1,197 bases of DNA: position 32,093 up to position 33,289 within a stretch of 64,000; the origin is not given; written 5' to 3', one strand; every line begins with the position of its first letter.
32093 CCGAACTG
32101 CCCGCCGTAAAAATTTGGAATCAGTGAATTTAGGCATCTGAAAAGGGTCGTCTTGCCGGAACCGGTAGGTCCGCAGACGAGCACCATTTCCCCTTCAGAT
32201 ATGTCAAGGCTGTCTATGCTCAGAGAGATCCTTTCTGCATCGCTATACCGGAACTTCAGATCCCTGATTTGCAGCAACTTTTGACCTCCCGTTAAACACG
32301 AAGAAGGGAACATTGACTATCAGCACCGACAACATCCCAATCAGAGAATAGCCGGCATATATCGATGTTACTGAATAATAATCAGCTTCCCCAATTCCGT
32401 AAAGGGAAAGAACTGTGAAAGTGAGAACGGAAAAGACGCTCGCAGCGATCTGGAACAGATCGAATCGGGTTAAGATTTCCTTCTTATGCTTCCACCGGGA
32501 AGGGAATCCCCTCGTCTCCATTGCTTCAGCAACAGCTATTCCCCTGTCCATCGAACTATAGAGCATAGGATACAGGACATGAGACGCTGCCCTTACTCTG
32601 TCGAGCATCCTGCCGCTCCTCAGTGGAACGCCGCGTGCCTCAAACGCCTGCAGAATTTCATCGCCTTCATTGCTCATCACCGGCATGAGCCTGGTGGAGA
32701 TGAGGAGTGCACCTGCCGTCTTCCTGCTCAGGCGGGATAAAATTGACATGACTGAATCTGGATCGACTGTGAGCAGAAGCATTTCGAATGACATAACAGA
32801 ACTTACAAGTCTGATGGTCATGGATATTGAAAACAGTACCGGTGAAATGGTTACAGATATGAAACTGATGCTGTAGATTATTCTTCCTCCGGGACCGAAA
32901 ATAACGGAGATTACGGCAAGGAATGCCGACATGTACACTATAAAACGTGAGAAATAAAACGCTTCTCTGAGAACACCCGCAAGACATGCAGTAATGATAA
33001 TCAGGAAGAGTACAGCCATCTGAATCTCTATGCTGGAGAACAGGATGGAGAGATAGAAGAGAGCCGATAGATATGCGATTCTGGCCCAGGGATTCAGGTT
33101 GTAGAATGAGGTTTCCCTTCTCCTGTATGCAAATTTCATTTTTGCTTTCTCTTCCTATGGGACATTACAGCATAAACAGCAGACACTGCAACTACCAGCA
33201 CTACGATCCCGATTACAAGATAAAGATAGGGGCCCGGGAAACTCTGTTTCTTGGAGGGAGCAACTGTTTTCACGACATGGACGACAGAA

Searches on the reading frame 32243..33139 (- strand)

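Call 51: search_protein_families(library=pfam, proteins=[window:32243-33139:-], max_evalue=0.001)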
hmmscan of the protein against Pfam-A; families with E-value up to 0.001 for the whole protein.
window:32243-33139:- (298 aa): 1 family
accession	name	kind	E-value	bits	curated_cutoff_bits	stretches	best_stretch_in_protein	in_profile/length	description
PF02361.21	CbiQ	-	3e-19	70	25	1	18-214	9-210/216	Cobalt transport protein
